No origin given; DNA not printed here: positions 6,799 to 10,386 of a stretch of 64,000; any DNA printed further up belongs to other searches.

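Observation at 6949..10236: Highly divergent SecA paralogue with insertions and no zinc tail, without SecY2 or accessory Sec genes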

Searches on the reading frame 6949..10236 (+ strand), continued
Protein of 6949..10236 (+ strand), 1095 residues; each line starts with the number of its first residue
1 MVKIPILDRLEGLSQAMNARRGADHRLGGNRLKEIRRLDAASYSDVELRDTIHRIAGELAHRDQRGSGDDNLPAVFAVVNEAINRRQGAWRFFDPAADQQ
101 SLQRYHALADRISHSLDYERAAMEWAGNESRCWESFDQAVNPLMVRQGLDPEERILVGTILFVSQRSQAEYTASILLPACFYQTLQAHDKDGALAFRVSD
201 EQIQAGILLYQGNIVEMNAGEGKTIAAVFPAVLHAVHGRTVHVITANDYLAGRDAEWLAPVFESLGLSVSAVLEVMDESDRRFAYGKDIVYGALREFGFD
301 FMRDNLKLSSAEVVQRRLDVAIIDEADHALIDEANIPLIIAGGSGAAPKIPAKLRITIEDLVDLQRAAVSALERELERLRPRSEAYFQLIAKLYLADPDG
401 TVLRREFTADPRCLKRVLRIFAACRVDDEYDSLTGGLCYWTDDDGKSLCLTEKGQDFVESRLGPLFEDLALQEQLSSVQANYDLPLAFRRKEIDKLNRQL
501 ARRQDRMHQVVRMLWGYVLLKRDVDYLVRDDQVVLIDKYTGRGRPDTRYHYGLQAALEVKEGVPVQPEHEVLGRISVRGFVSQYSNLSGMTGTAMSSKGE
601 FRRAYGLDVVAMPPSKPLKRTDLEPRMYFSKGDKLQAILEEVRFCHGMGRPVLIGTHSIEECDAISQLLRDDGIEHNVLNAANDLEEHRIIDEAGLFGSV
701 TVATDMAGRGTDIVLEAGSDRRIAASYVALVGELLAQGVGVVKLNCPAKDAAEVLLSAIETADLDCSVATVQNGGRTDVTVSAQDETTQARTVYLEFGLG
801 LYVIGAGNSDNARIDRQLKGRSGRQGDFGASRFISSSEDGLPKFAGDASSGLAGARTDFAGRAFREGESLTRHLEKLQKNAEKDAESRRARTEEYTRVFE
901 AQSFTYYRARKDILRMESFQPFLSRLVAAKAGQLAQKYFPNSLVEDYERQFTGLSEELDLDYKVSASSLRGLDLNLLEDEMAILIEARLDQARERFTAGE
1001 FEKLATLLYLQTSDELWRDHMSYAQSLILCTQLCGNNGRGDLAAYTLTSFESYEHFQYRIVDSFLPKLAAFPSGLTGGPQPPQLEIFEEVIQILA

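Call 54: find_homologous_proteins(query=A3, max_evalue=1e-50)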
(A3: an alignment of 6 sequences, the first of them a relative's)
Query A3 (6 sequences) (954 aa, profile of the alignment): 8000 proteins with E <= 1e-50 among 8000 candidates; the best 120 are listed.
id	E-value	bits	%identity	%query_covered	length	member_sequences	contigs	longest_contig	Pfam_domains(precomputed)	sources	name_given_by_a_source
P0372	0.0e+0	1864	62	100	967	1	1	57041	PF07517.21,PF07516.19,PF21090.4,PF02810.22,PF04912.20,PF01043.27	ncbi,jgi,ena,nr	ncbi:MAG: preprotein translocase subunit SecA [Dehalococcoidia bacterium]|nr:preprotein translocase 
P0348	0.0e+0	1861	60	100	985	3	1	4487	PF07517.21,PF07516.19,PF21090.4,PF02810.22,PF01043.27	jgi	jgi:preprotein translocase subunit SecA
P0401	0.0e+0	1828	100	100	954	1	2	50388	PF07517.21,PF07516.19,PF21090.4,PF02810.22,PF01043.27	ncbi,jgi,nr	ncbi:MAG: preprotein translocase subunit SecA [Dehalococcoidia bacterium]|nr:MAG: preprotein translo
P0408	0.0e+0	1822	67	100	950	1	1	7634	PF07517.21,PF07516.19,PF21090.4,PF02810.22,PF01043.27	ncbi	-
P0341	0.0e+0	1809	61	100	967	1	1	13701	PF07517.21,PF07516.19,PF21090.4,PF02810.22,PF01043.27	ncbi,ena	-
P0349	0.0e+0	1806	61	100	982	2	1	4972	PF07517.21,PF07516.19,PF21090.4,PF02810.22,PF01043.27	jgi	jgi:preprotein translocase subunit SecA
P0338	0.0e+0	1801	61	100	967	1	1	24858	PF07517.21,PF07516.19,PF21090.4,PF02810.22,PF01043.27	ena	-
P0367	0.0e+0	1798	61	100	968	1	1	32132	PF07517.21,PF07516.19,PF21090.4,PF02810.22,PF01043.27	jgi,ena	-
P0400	0.0e+0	1791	61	100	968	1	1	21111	PF07517.21,PF07516.19,PF21090.4,PF02810.22,PF01043.27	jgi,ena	-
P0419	0.0e+0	1790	58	100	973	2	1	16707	PF07517.21,PF07516.19,PF21090.4,PF02810.22,PF01043.27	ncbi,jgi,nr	ncbi:MAG: preprotein translocase subunit SecA [Dehalococcoidia bacterium]|nr:preprotein translocase 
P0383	0.0e+0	1789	60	100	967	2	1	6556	PF07517.21,PF07516.19,PF21090.4,PF02810.22,PF01043.27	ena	-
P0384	0.0e+0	1786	60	100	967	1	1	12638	PF07517.21,PF07516.19,PF21090.4,PF02810.22,PF01043.27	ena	-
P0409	0.0e+0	1738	62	100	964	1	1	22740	PF07517.21,PF07516.19,PF21090.4,PF02810.22,PF01043.27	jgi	-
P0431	0.0e+0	1727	66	100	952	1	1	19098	PF07517.21,PF07516.19,PF21090.4,PF02810.22,PF01043.27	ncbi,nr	ncbi:MAG: preprotein translocase subunit SecA [Dehalococcoidales bacterium]|nr:preprotein translocas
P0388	0.0e+0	1711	62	100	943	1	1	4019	PF07517.21,PF07516.19,PF21090.4,PF02810.22,PF01043.27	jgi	jgi:preprotein translocase subunit SecA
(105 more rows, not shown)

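Call 60: search_protein_families(library=pfam, proteins=[L002:9321-10004:+, L002:5981-6817:+], max_evalue=5)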
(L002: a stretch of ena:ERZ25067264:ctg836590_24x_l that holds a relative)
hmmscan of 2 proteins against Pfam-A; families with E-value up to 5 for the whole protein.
L002:9321-10004:+ (227 aa): 0 families

L002:5981-6817:+ (278 aa): 0 families

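Call 81: predict_structure(alignment_id=A2)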
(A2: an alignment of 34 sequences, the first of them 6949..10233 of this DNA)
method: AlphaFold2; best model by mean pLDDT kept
length: 1095 residues; sequences in the alignment: 34
mean_pLDDT: 83.1   pTM: 0.80
mean pLDDT of the five models: 83.1, 81.1, 80.4, 77.8, 72.1
residues with pLDDT >= 90: 451; 70-90: 490; 50-70: 95; < 50: 59
segments of 3 or more residues with pLDDT < 50: 1-23, 842-852, 1075-1086, 1091-1095
pLDDT, mean of each block of 10 residues (from residue 1): 36 34 57 88 95 89 59 94 94 79 90 93 83 90 93 95 92 92 92 87 93 87 90 94 90 93 96 90 94 92 86 86 92 83 67 87 93 90 87 87 80 81 62 84 69 89 82 86 85 86 79 76 62 68 60 72 73 87 94 89 92 83 89 93 94 88 92 91 72 90 78 83 95 89 91 93 88 87 71 91 86 83 81 83 42 69 86 83 80 84 90 88 94 90 83 91 90 90 93 86 91 90 78 61 84 92 92 53 46 45
secondary structure, 60 per line:
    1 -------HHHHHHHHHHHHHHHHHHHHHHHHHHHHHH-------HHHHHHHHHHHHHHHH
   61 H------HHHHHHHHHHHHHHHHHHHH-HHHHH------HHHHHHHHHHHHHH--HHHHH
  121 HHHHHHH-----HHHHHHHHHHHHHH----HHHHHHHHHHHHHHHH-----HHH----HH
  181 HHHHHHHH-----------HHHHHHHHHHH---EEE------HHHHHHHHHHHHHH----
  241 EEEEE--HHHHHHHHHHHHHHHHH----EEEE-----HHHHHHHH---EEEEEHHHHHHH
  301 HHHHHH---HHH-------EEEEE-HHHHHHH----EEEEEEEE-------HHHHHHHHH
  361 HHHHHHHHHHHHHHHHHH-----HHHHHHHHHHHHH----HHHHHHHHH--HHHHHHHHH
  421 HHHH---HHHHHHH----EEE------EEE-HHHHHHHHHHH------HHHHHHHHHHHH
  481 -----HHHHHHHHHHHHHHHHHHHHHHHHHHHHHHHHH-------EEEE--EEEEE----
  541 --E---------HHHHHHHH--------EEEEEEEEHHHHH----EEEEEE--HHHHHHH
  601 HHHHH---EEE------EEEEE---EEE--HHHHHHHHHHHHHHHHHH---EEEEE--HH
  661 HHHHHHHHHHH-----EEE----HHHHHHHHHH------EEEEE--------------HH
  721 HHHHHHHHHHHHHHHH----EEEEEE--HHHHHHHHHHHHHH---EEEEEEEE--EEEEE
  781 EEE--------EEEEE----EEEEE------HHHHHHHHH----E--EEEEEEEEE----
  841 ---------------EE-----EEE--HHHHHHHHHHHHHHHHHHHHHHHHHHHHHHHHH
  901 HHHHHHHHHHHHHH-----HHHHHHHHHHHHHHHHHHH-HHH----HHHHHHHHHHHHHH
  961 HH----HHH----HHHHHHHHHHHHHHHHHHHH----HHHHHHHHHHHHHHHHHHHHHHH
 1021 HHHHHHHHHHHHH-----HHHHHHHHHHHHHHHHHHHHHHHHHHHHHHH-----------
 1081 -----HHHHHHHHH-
elements in order (helices of 4 or more, strands of 3 or more residues): H8-37 H45-61 H68-87 H89-93 H100-113 H116-127 H133-146 H151-166 H179-188 H200-210 E214-216 H223-236 E241-245 H248-264 E269-272 H278-285 E289-293 H294-306 E320-324 H326-332 E337-344 H352-378 H384-396 H401-409 H412-424 H428-434 E439-441 E448-450 H452-462 H469-480 H486-518 E526-529 E532-536 H553-560 E569-576 H577-581 E586-591 H594-605 E609-611 E618-622 E626-628 H631-648 E652-656 H659-671 E677-679 H684-693 E700-704 H719-736 E741-746 H749-762 E766-773 E776-783 E792-796 E801-805 H812-820 E828-836 E863-865 H868-914 H920-938 H947-962 H974-993 H998-1033 H1039-1069 H1086-1094

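Call 85: fold_search(model_id=the predicted structure, library=pdb)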
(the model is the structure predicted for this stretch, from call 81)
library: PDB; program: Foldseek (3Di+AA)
matches with E <= 10: 1040; with E <= 0.001: 156
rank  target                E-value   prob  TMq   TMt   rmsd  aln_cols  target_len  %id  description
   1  3jv2_A                2.6e-47  1.00  0.52  0.74  11.5       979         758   26  Crystal Structure of B. subtilis SecA with bound peptide (released 2009-11-24)
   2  1tf5                  5.6e-47  1.00  0.51  0.71  12.1       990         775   26  Crystal structure of SecA in an open conformation from Bacillus Subtilis (released 2004-08-03)
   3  3jv2_B                7.4e-47  1.00  0.53  0.75  11.2       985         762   26  Crystal Structure of B. subtilis SecA with bound peptide (released 2009-11-24)
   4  6sxh                  3.7e-46  1.00  0.49  0.68  16.0       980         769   26  Crystal structure of the accessory translocation ATPase, SecA2, from Clostridium difficile (released 2020-10-07)
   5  1tf2                  4.8e-45  1.00  0.51  0.71  12.3       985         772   26  Crystal structure of SecA:ADP in an open conformation from Bacillus Subtilis (released 2004-08-03)
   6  6itc_A                2.3e-44  1.00  0.56  0.79   9.8       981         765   27  Structure of a substrate engaged SecA-SecY protein translocation machine (released 2019-06-12)
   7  1nl3_B                1.2e-43  1.00  0.54  0.70  15.4      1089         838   25  CRYSTAL STRUCTURE OF THE SECA PROTEIN TRANSLOCATION ATPASE FROM MYCOBACTERIUM TUBERCULOSIS in APO FORM (released 2003-03-04)
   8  1nkt_A                1.9e-43  1.00  0.53  0.69  16.0      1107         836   24  CRYSTAL STRUCTURE OF THE SECA PROTEIN TRANSLOCATION ATPASE FROM MYCOBACTERIUM TUBERCULOSIS COMPLEX WITH ADPBS (released 2003-03-04)
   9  2vda_MODEL_1_A        2.5e-43  1.00  0.53  0.68  12.4      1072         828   25  Solution structure of the SecA-signal peptide complex (released 2007-11-27)
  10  1nl3_A                2.8e-43  1.00  0.54  0.70  15.1      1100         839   25  CRYSTAL STRUCTURE OF THE SECA PROTEIN TRANSLOCATION ATPASE FROM MYCOBACTERIUM TUBERCULOSIS in APO FORM (released 2003-03-04)
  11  6t4h                  1.3e-42  1.00  0.48  0.68  16.1       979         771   26  Crystal structure of the accessory translocation ATPase, SecA2, from Clostridium difficile, in complex with adenosine-5' (released 2020-11-18)
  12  3iqy                  1.9e-42  1.00  0.49  0.66  19.1      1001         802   25  Active site mutants of B. subtilis SecA (released 2010-08-11)
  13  4ys0                  2.1e-42  1.00  0.53  0.70  12.6      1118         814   23  Conformational changes of the clamp of the protein translocation ATPase SecA from Thermotoga maritima (released 2015-06-03)
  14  6gox                  2.5e-42  1.00  0.46  0.63  15.2      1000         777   26  SecA (released 2019-06-19)
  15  1m6n                  1.2e-41  1.00  0.49  0.66  17.0      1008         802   26  Crystal structure of the SecA translocation ATPase from Bacillus subtilis (released 2002-09-20)
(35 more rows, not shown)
